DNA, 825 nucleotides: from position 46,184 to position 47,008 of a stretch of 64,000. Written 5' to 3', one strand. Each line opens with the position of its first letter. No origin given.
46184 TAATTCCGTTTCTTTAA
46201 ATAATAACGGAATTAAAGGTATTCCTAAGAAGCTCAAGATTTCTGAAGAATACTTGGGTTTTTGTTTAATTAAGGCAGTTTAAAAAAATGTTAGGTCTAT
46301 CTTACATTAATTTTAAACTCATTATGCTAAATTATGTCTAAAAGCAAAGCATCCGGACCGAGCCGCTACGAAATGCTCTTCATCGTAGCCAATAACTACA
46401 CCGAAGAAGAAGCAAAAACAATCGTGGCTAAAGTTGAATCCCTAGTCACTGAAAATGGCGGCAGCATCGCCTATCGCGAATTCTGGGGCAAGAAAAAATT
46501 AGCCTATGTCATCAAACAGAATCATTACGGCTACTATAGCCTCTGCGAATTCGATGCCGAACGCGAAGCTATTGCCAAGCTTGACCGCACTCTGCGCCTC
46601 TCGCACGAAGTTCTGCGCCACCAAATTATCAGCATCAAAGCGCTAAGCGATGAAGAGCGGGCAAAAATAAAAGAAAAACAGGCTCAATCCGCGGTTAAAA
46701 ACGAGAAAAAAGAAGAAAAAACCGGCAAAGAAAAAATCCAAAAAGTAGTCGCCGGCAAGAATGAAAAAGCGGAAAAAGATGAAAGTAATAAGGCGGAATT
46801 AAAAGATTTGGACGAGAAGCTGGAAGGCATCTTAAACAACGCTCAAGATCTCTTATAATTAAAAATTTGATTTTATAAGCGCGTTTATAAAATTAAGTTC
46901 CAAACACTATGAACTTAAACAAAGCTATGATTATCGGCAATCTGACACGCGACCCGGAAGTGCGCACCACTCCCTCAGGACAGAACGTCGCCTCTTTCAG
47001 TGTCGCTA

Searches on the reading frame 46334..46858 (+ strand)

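Call 42: search_protein_families(library=pfam, proteins=[window:46334-46858:+], max_evalue=0.00001)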
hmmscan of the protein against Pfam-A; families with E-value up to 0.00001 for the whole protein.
window:46334-46858:+ (174 aa): 1 family
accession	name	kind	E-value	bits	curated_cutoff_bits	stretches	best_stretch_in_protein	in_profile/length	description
PF01250.22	Ribosomal_S6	-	7.6e-27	93.8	27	1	11-99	1-89/90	Ribosomal protein S6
